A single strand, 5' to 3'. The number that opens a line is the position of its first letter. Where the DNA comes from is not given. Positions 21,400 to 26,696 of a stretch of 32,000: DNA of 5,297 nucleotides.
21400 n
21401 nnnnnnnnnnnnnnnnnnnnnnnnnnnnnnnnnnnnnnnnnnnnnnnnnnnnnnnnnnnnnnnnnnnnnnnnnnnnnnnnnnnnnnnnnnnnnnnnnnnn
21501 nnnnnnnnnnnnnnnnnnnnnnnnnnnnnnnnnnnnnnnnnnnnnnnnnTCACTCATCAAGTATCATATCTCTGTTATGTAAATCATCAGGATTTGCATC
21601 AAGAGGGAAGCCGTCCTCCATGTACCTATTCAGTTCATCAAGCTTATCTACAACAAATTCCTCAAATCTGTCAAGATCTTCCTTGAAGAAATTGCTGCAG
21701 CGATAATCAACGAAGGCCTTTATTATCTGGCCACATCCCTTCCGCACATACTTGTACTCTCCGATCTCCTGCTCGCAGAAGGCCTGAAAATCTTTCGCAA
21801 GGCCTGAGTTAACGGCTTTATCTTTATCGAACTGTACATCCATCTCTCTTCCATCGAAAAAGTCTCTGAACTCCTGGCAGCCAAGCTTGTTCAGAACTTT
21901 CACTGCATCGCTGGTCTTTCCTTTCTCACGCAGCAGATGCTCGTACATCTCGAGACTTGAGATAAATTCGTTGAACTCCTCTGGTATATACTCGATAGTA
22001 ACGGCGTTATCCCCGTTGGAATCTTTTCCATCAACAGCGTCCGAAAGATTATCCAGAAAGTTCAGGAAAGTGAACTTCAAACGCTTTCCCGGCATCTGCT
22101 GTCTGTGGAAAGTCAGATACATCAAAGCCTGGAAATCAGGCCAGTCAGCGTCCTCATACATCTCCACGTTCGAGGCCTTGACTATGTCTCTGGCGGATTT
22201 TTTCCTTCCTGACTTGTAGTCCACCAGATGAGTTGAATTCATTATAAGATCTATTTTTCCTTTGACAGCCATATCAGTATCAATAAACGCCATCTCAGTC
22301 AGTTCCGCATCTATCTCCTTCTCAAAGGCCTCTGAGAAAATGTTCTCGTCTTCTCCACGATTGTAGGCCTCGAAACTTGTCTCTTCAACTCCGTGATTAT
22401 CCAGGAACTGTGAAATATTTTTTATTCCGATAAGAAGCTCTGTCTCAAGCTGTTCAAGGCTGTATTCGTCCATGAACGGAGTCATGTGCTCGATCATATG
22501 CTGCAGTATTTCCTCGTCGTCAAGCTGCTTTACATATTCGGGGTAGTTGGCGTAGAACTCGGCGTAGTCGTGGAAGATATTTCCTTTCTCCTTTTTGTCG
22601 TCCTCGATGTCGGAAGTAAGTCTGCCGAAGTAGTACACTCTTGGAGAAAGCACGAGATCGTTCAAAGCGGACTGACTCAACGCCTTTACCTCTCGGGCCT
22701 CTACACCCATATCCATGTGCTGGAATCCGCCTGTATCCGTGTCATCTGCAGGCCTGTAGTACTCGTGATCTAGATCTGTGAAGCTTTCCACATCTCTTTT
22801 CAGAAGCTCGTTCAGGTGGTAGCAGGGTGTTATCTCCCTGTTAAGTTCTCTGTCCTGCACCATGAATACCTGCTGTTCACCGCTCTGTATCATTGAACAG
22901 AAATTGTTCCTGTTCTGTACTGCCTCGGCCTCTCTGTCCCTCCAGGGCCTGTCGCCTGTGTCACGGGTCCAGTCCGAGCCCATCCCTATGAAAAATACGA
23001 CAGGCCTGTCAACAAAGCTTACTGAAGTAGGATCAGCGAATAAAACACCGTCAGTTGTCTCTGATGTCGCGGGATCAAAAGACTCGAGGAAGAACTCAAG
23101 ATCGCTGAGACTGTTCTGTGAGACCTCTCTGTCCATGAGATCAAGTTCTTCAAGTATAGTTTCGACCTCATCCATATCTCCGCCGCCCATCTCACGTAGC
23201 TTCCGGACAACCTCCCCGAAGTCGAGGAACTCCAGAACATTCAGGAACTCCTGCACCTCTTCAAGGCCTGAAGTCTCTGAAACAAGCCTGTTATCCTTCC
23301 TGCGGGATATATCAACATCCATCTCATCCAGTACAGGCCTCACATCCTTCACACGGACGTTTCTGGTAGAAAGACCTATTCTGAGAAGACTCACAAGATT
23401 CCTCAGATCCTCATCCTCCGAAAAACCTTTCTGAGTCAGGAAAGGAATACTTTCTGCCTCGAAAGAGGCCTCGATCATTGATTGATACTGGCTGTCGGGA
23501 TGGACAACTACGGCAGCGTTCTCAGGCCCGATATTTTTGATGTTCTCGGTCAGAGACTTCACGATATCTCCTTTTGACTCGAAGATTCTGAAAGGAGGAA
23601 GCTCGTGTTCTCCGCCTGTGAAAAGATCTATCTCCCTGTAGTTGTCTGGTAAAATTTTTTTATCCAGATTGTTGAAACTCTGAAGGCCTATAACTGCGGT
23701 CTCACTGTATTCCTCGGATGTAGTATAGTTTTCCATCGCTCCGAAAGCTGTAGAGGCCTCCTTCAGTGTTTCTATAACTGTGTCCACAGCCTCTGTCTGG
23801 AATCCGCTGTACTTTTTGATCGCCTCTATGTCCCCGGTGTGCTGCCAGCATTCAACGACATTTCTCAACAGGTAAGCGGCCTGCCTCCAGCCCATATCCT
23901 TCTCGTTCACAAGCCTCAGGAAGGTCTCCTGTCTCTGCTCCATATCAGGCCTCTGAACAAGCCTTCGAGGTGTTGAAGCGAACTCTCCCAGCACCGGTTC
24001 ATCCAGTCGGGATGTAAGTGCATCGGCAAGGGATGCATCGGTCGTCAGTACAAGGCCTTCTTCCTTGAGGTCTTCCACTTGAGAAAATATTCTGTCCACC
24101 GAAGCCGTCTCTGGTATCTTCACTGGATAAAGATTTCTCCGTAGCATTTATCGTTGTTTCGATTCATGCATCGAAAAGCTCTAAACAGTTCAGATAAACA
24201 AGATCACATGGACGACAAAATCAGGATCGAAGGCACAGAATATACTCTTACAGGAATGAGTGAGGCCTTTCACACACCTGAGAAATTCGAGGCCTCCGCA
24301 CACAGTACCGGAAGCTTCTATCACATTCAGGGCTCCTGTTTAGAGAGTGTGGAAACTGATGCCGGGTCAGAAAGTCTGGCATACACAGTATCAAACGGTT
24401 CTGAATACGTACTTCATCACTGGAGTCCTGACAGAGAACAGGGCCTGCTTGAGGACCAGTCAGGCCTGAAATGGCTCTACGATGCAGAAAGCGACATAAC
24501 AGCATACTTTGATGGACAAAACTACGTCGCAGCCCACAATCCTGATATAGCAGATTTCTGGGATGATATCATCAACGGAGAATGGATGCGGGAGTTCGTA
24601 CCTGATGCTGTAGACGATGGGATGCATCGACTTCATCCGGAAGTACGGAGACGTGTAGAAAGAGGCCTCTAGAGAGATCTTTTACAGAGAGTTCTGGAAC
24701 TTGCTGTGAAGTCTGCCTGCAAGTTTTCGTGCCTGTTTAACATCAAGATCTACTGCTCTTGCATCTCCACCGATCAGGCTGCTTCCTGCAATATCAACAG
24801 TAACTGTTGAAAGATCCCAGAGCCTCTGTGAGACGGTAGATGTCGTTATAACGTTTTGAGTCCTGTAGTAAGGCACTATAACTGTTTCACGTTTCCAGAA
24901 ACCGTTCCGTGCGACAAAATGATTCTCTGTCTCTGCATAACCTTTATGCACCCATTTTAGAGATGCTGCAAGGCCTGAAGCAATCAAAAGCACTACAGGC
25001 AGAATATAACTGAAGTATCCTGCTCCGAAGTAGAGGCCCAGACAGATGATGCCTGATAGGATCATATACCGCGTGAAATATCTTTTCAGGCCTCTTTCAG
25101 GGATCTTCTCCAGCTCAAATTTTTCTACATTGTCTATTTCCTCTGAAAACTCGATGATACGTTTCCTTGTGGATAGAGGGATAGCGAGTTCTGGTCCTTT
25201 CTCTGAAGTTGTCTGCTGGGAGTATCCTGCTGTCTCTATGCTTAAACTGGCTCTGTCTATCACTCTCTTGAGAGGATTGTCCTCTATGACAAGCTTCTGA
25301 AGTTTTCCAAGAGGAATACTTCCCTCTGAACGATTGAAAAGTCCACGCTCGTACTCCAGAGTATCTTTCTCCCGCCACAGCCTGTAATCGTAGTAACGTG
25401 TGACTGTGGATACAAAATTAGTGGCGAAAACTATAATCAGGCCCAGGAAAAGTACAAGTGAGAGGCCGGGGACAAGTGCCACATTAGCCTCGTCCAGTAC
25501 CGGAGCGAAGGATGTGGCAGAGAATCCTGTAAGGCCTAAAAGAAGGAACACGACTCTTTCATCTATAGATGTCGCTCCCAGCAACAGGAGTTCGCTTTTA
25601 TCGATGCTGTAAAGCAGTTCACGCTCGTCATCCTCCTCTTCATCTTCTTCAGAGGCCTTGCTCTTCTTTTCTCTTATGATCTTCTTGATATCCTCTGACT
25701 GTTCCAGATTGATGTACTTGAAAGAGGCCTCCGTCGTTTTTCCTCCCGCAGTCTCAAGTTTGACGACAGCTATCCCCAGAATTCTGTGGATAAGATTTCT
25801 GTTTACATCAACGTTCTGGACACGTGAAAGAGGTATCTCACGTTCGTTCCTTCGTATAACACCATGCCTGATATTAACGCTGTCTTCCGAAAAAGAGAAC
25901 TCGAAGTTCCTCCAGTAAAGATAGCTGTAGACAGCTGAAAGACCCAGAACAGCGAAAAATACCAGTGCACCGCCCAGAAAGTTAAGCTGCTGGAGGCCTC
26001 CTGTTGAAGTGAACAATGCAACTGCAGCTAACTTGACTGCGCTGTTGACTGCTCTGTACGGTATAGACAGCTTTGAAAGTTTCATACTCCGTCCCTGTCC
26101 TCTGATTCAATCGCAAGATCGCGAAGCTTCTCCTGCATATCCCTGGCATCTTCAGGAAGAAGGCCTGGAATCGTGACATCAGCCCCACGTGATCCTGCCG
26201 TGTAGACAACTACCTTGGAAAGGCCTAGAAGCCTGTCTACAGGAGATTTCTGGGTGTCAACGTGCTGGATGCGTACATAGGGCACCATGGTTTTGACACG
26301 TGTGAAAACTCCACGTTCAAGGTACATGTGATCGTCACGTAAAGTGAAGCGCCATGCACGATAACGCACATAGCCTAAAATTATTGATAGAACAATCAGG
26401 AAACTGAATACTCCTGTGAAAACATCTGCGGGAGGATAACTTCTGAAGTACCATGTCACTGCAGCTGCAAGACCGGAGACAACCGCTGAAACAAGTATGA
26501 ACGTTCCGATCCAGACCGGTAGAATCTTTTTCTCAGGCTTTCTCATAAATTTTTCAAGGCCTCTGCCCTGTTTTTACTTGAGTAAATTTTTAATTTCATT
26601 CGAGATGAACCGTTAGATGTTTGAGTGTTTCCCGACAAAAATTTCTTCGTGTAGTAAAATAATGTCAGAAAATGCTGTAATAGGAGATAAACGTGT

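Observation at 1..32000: Extreme over-representation of the palindrome AGGCCT in all frames and in most intergenic spacers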

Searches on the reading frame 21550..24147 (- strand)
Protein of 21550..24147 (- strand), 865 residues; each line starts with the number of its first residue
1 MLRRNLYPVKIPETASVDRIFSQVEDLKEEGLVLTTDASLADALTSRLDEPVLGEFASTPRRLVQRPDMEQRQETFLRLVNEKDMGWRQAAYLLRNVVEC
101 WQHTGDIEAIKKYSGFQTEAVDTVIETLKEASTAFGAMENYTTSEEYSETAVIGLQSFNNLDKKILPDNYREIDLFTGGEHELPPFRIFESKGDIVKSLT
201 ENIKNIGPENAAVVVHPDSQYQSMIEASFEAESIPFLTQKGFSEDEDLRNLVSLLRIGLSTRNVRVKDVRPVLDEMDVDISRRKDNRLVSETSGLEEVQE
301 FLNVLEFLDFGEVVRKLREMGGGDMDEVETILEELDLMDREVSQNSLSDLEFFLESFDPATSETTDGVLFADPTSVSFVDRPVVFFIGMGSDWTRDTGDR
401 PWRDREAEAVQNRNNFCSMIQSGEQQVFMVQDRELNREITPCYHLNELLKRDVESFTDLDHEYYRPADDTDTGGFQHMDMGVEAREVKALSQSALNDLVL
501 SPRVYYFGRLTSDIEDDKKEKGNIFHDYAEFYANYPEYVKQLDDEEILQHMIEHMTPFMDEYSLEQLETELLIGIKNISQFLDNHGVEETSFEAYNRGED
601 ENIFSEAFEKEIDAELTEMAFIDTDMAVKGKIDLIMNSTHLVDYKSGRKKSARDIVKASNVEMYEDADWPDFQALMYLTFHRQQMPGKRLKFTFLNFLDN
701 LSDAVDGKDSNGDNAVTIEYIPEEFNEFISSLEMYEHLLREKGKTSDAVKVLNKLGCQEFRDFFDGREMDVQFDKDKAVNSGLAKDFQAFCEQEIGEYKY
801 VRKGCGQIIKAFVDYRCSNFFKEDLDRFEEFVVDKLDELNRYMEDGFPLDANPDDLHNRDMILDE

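Call 6: search_protein_families(library=pfam, proteins=[window:21550-24147:-])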
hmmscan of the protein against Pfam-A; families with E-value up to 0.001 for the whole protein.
window:21550-24147:- (865 aa): 1 family
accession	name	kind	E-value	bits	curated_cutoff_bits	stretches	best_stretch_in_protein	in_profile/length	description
PF12705.13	PDDEXK_1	-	3.1e-10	40.9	22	1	490-699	2-191/247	PD-(D/E)XK nuclease superfamily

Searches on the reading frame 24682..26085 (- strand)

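Call 6: search_protein_families(library=pfam, proteins=[window:24682-26085:-])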
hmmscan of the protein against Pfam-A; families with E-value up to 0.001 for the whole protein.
window:24682-26085:- (467 aa): 1 family
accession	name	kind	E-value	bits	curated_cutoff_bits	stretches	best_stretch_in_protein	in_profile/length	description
PF03703.20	bPH_2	-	1.4e-46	157.1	22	3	58-137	1-78/78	Bacterial PH domain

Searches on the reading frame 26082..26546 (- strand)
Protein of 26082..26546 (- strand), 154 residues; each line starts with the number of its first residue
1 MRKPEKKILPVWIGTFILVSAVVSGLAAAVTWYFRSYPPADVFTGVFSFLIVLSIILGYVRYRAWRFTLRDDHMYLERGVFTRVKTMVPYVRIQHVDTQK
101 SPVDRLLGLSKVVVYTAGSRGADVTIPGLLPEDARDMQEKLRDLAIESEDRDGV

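Call 13: search_protein_families(library=pfam, proteins=[window:26082-26546:-], max_evalue=0.01)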
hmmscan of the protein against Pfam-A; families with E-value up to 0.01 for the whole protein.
window:26082-26546:- (154 aa): 2 families
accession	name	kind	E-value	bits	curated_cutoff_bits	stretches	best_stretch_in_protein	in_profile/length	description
PF03703.20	bPH_2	-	3.4e-18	66.1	22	1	62-140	1-77/78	Bacterial PH domain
PF19510.5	DUF6044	-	0.0019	17.2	27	1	15-91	278-353/564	Protein of unknown function (DUF6044)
